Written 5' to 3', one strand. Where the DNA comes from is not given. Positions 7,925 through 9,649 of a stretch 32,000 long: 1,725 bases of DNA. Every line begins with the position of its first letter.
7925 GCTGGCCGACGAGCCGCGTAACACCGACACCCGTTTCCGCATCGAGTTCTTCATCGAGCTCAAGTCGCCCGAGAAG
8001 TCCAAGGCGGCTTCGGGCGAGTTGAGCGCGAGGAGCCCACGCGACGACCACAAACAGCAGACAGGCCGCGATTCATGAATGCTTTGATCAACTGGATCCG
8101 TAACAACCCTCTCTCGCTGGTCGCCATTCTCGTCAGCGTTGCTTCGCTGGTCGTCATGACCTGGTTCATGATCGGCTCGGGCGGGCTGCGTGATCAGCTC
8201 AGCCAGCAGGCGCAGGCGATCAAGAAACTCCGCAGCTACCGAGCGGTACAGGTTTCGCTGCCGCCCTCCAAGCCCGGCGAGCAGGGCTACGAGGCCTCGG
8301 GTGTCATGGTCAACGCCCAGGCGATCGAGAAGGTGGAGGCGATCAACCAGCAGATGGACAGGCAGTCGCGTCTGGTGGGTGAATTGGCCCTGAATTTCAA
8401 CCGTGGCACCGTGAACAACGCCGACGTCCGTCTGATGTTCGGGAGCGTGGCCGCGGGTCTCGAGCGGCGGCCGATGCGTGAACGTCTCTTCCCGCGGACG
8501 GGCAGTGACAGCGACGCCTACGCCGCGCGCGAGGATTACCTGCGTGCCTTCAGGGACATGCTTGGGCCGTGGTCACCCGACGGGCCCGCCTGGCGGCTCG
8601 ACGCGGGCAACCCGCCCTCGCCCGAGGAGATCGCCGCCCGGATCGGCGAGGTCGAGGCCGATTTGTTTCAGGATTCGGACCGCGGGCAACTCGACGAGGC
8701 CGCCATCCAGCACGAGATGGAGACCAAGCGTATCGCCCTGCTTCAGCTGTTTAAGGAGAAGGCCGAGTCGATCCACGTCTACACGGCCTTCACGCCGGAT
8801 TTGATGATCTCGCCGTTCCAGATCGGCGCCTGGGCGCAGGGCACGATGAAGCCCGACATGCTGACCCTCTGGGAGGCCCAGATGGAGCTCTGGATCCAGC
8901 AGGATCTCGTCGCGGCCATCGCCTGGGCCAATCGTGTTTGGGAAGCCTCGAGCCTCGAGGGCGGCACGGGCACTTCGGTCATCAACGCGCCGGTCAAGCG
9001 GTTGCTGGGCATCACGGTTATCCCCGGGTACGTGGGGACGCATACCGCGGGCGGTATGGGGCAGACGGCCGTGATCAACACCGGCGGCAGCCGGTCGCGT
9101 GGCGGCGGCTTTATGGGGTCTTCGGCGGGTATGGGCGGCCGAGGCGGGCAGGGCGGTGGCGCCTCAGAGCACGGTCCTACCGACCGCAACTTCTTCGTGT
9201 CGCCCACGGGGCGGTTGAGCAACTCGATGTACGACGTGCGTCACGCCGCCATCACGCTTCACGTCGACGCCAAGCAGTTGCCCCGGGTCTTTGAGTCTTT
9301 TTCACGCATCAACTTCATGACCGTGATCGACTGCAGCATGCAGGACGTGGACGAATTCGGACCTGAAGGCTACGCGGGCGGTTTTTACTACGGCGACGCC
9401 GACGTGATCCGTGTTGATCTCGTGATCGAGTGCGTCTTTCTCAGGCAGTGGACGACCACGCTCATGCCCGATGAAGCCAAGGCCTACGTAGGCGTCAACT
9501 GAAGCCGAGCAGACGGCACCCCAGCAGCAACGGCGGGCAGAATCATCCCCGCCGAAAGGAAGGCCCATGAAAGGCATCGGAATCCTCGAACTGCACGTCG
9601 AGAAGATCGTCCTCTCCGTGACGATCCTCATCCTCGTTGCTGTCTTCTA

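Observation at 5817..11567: Orphan PilM-PilN fusion heading a three-gene envelope module with periplasmic Met/Gly/Pro tracts and no pilus or secretion partners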

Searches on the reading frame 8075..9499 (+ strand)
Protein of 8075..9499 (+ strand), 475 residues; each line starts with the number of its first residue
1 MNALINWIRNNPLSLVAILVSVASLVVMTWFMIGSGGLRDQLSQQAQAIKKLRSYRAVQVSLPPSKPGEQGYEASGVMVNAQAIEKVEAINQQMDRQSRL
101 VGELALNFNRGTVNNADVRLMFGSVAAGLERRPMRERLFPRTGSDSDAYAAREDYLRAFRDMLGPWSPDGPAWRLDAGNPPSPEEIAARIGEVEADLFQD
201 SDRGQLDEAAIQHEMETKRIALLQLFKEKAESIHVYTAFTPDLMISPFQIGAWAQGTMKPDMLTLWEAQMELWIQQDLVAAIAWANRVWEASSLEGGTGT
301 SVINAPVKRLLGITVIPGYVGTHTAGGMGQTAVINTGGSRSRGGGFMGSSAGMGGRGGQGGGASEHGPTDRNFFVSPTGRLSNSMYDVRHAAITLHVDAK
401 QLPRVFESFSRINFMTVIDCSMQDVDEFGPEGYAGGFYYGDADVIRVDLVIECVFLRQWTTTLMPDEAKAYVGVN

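Call 4: search_protein_families(library=pfam, proteins=[window:8075-9499:+], max_evalue=1)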
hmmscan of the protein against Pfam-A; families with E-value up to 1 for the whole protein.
window:8075-9499:+ (475 aa): 1 family
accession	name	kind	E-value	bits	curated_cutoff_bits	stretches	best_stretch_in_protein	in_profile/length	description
PF18183.6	SLATT_2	-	0.1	12.9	25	0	11-50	78-115/192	SMODS and SLOG-associating 2TM effector domain 2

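Call 5: search_protein_families(library=ncbifam, proteins=[window:8075-9499:+], max_evalue=1)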
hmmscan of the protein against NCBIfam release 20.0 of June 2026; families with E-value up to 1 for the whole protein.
window:8075-9499:+ (475 aa): 2 families
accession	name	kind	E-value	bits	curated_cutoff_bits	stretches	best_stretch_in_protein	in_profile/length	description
NF033777.1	M_group_A_cterm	equivalog_domain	0.021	14.4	400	1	37-83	122-168/218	M protein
NF058640.1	PlzR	equivalog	0.12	12.5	80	1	82-105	47-70/87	PlzR type 4 pili assembly inhibitor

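Call 10: find_homologous_proteins(query=window:8075-9499:+)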
Query window:8075-9499:+ (475 aa): 52 proteins with E <= 0.001 among 8000 candidates.
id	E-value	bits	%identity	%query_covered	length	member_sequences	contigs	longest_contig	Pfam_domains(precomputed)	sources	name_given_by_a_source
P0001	0.0e+0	1076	100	100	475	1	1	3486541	-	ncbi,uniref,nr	ncbi:hypothetical protein [Mucisphaera calidilacus]|uniref:Uncharacterized protein n=1 Tax=Mucisphae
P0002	5.2e-196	670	65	100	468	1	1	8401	-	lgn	-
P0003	1.0e-185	636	61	100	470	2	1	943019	-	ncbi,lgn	ncbi:MAG: hypothetical protein RIG82_10690 [Phycisphaeraceae bacterium]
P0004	7.4e-175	600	59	100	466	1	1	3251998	-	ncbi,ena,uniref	ncbi:hypothetical protein [Mucisphaera sp.]|uniref:hypothetical protein n=1 Tax=Mucisphaera sp. TaxI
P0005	1.7e-87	312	38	100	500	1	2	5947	-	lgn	-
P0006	2.9e-81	292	39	100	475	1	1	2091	-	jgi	-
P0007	7.0e-81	290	36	100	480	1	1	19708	-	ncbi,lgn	-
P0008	1.5e-78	283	34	100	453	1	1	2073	-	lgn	-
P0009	2.0e-72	262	36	100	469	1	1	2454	-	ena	-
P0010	6.5e-71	258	35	100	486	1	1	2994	-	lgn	-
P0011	3.0e-70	255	35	100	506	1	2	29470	-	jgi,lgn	-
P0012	3.4e-69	252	35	100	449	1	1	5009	-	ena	-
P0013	4.7e-69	251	33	100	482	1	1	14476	-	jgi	jgi:hypothetical protein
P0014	9.7e-68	247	32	99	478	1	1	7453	-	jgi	jgi:hypothetical protein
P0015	1.2e-67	247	50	24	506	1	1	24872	-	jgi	jgi:hypothetical protein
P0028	2.4e-58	216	32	100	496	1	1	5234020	-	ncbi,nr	ncbi:hypothetical protein JD969_18540 [Planctomycetota bacterium]|nr:hypothetical protein JD969_1854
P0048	1.0e-38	151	28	100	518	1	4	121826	-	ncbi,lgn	-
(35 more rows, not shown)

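Call 12: find_encoding_contigs(protein=P0028, flank=10000, max_places=2)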
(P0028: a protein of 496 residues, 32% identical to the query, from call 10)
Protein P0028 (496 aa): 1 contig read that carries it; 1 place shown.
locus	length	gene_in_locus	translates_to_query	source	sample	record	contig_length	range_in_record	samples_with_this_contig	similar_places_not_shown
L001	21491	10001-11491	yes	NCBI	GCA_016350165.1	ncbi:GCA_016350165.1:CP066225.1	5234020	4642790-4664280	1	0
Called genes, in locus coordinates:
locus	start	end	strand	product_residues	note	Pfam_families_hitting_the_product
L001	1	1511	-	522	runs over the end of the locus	PF00890:FAD_binding_2 (faint), PF01266:DAO, PF12831:FAD_oxidored (weak), PF16901:DAO_C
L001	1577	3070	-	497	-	PF00370:FGGY_N, PF02782:FGGY_C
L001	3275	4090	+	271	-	PF09339:HTH_IclR, PF25213:HVO_A0261_N (weak), PF01614:IclR_C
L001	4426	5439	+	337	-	-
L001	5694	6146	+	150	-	PF02675:AdoMet_dc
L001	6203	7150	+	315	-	PF17284:Spermine_synt_N (weak), PF01564:Spermine_synth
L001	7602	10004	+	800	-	PF11104:PilM_2, PF14450:FtsA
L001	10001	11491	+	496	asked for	-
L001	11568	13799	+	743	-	-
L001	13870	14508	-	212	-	-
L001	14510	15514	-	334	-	PF01595:CNNM, PF00571:CBS (weak)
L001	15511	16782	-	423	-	PF01595:CNNM, PF00571:CBS (weak), PF03471:CorC_HlyC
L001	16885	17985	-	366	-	PF01408:GFO_IDH_MocA, PF22725:GFO_IDH_MocA_C3, PF02894:GFO_IDH_MocA_C (weak)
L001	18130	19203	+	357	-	PF04166:PdxA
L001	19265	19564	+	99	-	PF09723:Zn_ribbon_8 (weak)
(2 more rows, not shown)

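Call 13: find_encoding_contigs(protein=P0048, flank=10000, max_places=2)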
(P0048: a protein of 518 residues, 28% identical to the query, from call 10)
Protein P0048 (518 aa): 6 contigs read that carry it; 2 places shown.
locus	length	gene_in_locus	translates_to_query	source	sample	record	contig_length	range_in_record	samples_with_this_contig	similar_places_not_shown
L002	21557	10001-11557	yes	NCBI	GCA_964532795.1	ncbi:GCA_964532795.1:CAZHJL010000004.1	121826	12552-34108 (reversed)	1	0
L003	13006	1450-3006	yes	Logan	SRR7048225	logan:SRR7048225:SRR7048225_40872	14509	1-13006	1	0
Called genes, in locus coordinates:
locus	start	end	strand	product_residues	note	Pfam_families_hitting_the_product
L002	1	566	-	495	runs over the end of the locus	PF12708:Pect-lyase_RHGA_epim, PF00295:Glyco_hydro_28, PF13229:Beta_helix (weak)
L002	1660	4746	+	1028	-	PF04313:HSDR_N (weak), PF02384:N6_Mtase (weak), PF20473:MmeI_Mtase, PF07669:Eco57I, PF02384:N6_Mtase, PF12950:TaqI_C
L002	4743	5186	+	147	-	-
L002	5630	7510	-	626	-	PF13231:PMT_2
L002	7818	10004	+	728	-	PF11104:PilM_2, PF14450:FtsA (weak)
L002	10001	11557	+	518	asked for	-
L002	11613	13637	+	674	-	-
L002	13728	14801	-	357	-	PF04166:PdxA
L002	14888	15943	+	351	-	PF01408:GFO_IDH_MocA, PF22725:GFO_IDH_MocA_C3, PF02894:GFO_IDH_MocA_C (weak)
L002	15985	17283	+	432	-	PF01595:CNNM, PF00571:CBS, PF03471:CorC_HlyC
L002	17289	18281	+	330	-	PF01595:CNNM, PF00571:CBS (weak)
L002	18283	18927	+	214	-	-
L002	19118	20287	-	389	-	PF13243:SQHop_cyclase_C (weak), PF13249:SQHop_cyclase_N (faint)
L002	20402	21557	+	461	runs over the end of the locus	PF03706:LPG_synthase_TM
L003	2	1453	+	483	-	?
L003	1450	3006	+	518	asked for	-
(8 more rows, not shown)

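Call 21: search_solved_structures(query=A1, max_evalue=10)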
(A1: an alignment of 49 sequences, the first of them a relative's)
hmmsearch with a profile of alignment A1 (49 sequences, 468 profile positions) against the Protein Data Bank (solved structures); distinct sequences matched with E-value up to 10: 6.
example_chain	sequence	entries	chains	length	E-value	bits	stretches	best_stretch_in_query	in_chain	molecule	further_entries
2n8l_A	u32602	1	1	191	0.097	14.6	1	34-96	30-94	Insulin-like growth factor 2 mRNA-binding protein 1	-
3krm_A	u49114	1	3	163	0.16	13.9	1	32-96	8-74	Insulin-like growth factor 2 mRNA-binding protein 1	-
8vd8_B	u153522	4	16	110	0.52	12.2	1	44-126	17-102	Connector | Head-tail connector protein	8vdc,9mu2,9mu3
7zqy_A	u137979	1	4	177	0.64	11.9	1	43-176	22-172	DH domain-containing protein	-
7pkq_w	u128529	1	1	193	0.72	11.7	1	128-208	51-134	mS26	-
6xns_A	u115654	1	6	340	2.3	10.1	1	35-204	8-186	C3_crown-05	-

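Call 31: find_related_loci(query=A1, collection=genome_contigs, flank=10000)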
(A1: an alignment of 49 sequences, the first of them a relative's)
Query A1 (475 aa) in genome_contigs; peptide patterns used: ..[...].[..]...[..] (x = any residue, [..] = any of these).
90 stretches matched a pattern; 59 encode a relative of the query (tblastn E <= 1e-3); 59 distinct loci.
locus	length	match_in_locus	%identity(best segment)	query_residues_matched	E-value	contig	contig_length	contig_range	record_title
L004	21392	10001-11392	59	1-474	2e-175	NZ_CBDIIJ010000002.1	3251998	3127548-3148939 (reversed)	MAG: Mucisphaera sp. isolate e74750a0-4925-4113-9a6d-5b4dc61a6ea5 contig_2, whole genome shotgun sequence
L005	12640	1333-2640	36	4-475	9e-85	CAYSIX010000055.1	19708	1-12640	MAG TPA_asm: uncultured Phycisphaeraceae bacterium isolate SRP141376_co4_125 genome assembly, contig: NODE_4795_length_1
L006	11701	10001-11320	33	4-474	6e-80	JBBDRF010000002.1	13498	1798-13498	MAG: Phycisphaeraceae bacterium isolate LejiaC_63_19 Lejia_C_10580_length_13498_cov_11, whole genome shotgun sequence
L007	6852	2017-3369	33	1-475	7e-76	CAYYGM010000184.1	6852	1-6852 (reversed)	MAG TPA_asm: uncultured Phycisphaeraceae bacterium isolate SRP193661_co1_220 genome assembly, contig: NODE_11013_length_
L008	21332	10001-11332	32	4-473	5e-75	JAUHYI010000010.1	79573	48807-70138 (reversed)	MAG: Phycisphaerae bacterium isolate 3_bin.56 NODE_514_length_79573_cov_1.834265, whole genome shotgun sequence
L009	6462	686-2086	33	1-474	2e-73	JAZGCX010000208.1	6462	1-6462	MAG: Phycisphaeraceae bacterium isolate SCS3bin.28 SCS3bin.28_208, whole genome shotgun sequence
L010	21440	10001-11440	33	5-473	1e-72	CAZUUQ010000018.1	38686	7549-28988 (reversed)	MAG TPA_asm: uncultured Phycisphaeraceae bacterium isolate SRP239054_co1_163 genome assembly, contig: NODE_639_length_38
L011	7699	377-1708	32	1-475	1e-72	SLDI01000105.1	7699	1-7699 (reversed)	MAG: Phycisphaeraceae bacterium isolate CSSed162cmB_538 CSSed16-2cmB-41936, whole genome shotgun sequence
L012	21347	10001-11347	33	1-475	2e-70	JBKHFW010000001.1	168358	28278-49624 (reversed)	MAG: Phycisphaeraceae bacterium isolate D1M05_9 NODE_7_length_168358_cov_10.838102, whole genome shotgun sequence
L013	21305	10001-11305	32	1-474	2e-70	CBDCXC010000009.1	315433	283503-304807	MAG: Phycisphaeraceae bacterium isolate 5f5fa0a8-143a-4917-8ded-da447256ad14 genome assembly, contig: contig_9, whole ge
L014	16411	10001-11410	32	1-475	2e-70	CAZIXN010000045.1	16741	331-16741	MAG TPA_asm: uncultured Phycisphaera sp. isolate SRP072547_co1_320 genome assembly, contig: NODE_5658_length_16741_cov_9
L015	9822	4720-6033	32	1-465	2e-70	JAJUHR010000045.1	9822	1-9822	MAG: Planctomycetota bacterium isolate bin69 k141_599905_length_9822_cov_37.7253, whole genome shotgun sequence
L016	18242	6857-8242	30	1-474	2e-69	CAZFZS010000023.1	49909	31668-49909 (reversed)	MAG TPA_asm: uncultured Phycisphaeraceae bacterium isolate SRP063590_co1_205 genome assembly, contig: NODE_613_length_49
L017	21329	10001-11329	30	1-475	3e-69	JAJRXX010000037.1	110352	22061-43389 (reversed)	MAG: Planctomycetota bacterium isolate Dive96_bin3.198 k141_2654690, whole genome shotgun sequence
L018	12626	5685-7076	32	1-474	1e-68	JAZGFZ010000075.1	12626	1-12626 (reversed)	MAG: Algisphaera sp. isolate SCS4bin.59 SCS4bin.59_75, whole genome shotgun sequence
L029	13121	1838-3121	30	1-474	4e-61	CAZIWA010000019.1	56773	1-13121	MAG TPA_asm: uncultured Phycisphaeraceae bacterium isolate SRP193066_co1_98 genome assembly, contig: NODE_635_length_567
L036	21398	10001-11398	29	4-474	9e-59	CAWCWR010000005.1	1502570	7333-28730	MAG: uncultured Phycisphaeraceae bacterium isolate MFD03250.bin.2.15 genome assembly, contig: contig_3872, whole genome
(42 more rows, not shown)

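Call 33: predict_structure(alignment_id=A1)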
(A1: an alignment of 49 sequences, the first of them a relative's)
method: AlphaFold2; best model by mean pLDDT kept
length: 475 residues; sequences in the alignment: 49
mean_pLDDT: 85.6   pTM: 0.78
mean pLDDT of the five models: 85.6, 85.1, 83.9, 83.1, 82.8
residues with pLDDT >= 90: 290; 70-90: 107; 50-70: 48; < 50: 30
segments of 3 or more residues with pLDDT < 50: 336-363
pLDDT, mean of each block of 10 residues (from residue 1): 81 86 86 69 74 60 74 68 85 92 91 64 90 95 92 96 95 95 97 93 75 95 97 96 92 94 97 98 97 74 98 96 85 50 40 40 58 91 95 98 97 96 96 96 97 96 96 87
secondary structure, 60 per line:
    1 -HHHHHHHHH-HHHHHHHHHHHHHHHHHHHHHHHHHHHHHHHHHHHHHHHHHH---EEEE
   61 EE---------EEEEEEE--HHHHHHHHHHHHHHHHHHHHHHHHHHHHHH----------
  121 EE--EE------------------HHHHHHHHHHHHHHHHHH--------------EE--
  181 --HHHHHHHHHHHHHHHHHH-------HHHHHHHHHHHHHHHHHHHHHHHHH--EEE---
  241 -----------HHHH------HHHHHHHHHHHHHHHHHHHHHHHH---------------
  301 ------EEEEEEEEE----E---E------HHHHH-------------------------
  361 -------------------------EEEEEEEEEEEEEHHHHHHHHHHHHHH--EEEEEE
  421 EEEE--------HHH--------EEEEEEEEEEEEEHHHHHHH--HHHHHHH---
elements in order: H2-10 H12-53 E57-62 E72-78 H81-110 H145-162 H183-200 H208-232 E235-237 H252-255 H262-285 E307-315 H331-335 E386-398 H399-412 E415-424 E444-456 H457-463 H466-472

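Call 39: fold_search(model_id=the predicted structure, library=pdb)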
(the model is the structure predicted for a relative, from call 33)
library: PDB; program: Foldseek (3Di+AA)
matches with E <= 10: 414; with E <= 0.001: 0
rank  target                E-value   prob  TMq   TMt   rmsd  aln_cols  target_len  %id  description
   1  2rjz_A                1.2e-03  1.00  0.12  0.40   2.6        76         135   10  Crystal structure of the type 4 fimbrial biogenesis protein PilO from Pseudomonas aeruginosa (released 2007-11-06)
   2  6lad_A                2.6e-03  0.99  0.22  0.48  15.2       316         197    8  Crystal structure of Amuc_1100 from Akkermansia muciniphila (released 2020-08-05)
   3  6lad_C                8.7e-03  0.98  0.22  0.49  14.5       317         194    7  Crystal structure of Amuc_1100 from Akkermansia muciniphila (released 2020-08-05)
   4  5uvr                  1.1e-02  1.00  0.12  0.50   3.3        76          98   12  The core region of PilO from the type IV pilus system of Pseudomonas aeruginosa (released 2018-02-21)
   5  6lad_B                1.2e-02  0.98  0.22  0.51  13.9       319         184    8  Crystal structure of Amuc_1100 from Akkermansia muciniphila (released 2020-08-05)
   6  2rjz_B                1.4e-02  1.00  0.12  0.41   2.9        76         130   10  Crystal structure of the type 4 fimbrial biogenesis protein PilO from Pseudomonas aeruginosa (released 2007-11-06)
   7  6kny_B                1.4e-02  0.96  0.22  0.50  16.3       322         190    9  Structure of Amuc_1100 without transmembrane region from Akkermansia muciniphila (released 2020-04-15)
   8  6lad_D                1.5e-02  0.98  0.22  0.51  13.8       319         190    9  Crystal structure of Amuc_1100 from Akkermansia muciniphila (released 2020-08-05)
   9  3jc8_Oa               2.4e-02  0.97  0.12  0.27   4.1        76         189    5  Architectural model of the type IVa pilus machine in a piliated state (released 2016-03-16)
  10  6laf_B                2.6e-02  0.89  0.22  0.48  14.6       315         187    8  Crystal structure of the core domain of Amuc_1100 from Akkermansia muciniphila (released 2020-08-05)
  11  6kny_A                4.8e-02  0.89  0.21  0.50  13.6       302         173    7  Structure of Amuc_1100 without transmembrane region from Akkermansia muciniphila (released 2020-04-15)
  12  6lad_E                5.4e-02  0.85  0.21  0.49  14.0       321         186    7  Crystal structure of Amuc_1100 from Akkermansia muciniphila (released 2020-08-05)
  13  6laf_A                7.2e-02  0.77  0.21  0.50  14.6       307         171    7  Crystal structure of the core domain of Amuc_1100 from Akkermansia muciniphila (released 2020-08-05)
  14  6lad_F                8.0e-02  0.82  0.21  0.51  14.3       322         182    7  Crystal structure of Amuc_1100 from Akkermansia muciniphila (released 2020-08-05)
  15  3fzb_D                9.5e-02  0.47  0.10  0.29   6.0        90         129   11  Crystal structure of the tail terminator protein from phage lambda (gpU-WT) (released 2009-05-26)
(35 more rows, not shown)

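Call 46: search_protein_families(library=pfam, alignment_id=A1, max_evalue=1)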
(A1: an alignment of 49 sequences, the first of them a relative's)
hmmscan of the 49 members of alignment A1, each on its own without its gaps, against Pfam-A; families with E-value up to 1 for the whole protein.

A. member 1, P0001 (475 aa): 1 family
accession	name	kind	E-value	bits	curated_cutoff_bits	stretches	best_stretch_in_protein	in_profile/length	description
PF18183.6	SLATT_2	-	0.1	12.9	25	0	11-50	78-115/192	SMODS and SLOG-associating 2TM effector domain 2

B. families by the number of members that match (of 49 scanned): 28 families (the first 25 are shown)
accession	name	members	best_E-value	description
PF22282.1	CydS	2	0.052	CydS-like protein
PF08343.15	RNR_N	1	0.00029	Ribonucleotide reductase N-terminal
PF02460.24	Patched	1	0.01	Patched SSD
PF13864.11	Enkurin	1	0.012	Calmodulin-binding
PF25319.1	HofO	1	0.031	HofO EspM-like domain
PF19924.4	DUF6387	1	0.057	Family of unknown function (DUF6387)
PF25801.1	HEAT_GCN1_C_2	1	0.081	Stalled ribosome sensor GCN1-like, HEAT repeats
PF09080.15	K-cyclin_vir_C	1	0.085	K cyclin, C terminal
PF18183.6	SLATT_2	1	0.1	SMODS and SLOG-associating 2TM effector domain 2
PF10109.15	Phage_TAC_7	1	0.13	Phage tail assembly chaperone proteins, E, or 41 or 14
PF18797.7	APC_rep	1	0.14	Adenomatous polyposis coli (APC) repeat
PF17259.7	DUF5325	1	0.14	Family of unknown function (DUF5325)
PF06667.17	PspB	1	0.14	Phage shock protein B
PF25802.1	WWC1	1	0.15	WWC1-like, helical hairpin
PF05121.17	GvpK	1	0.15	Gas vesicle protein K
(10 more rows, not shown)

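Call 63: search_protein_families(library=ncbifam, alignment_id=A1, max_evalue=5)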
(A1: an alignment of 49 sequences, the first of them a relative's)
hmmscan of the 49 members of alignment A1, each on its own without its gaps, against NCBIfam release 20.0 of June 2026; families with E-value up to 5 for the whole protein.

A. member 1, P0001 (475 aa): 2 families
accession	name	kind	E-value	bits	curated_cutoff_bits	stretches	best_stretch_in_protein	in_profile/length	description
NF033777.1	M_group_A_cterm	equivalog_domain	0.021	14.4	400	1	37-83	122-168/218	M protein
NF058640.1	PlzR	equivalog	0.12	12.5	80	1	82-105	47-70/87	PlzR type 4 pili assembly inhibitor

B. families by the number of members that match (of 49 scanned): 19 families
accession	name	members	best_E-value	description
NF040576.1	T2SS_GspM_XpsM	2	0.041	type II secretion system protein GspM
NF038287.2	Amuc_1100_fam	2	0.088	Amuc_1100 family pilus-like protein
NF011702.0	PRK15122.1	1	0.016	magnesium-translocating P-type ATPase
NF033777.1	M_group_A_cterm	1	0.021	M protein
NF005269.0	PRK06771.1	1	0.032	hypothetical protein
NF005403.0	PRK06953.1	1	0.058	SDR family oxidoreductase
NF041428.1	TrsH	1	0.062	TrsH/TraH family protein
TIGR03126.1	one_C_fae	1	0.067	formaldehyde-activating enzyme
NF047360.1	tail_chap_PVL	1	0.07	phage tail assembly chaperone G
NF003782.0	PRK05371.1-3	1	0.086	Xaa-Pro dipeptidyl-peptidase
NF058640.1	PlzR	1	0.12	PlzR type 4 pili assembly inhibitor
NF007626.0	PRK10286.1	1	0.13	methylated-DNA--[protein]-cysteine S-methyltransferase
NF006217.0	PRK08343.1-3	1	0.15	preprotein translocase subunit SecD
NF006234.1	PRK08373.1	1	0.15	aspartate kinase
NF008729.0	PRK11747.1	1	0.16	ATP-dependent DNA helicase DinG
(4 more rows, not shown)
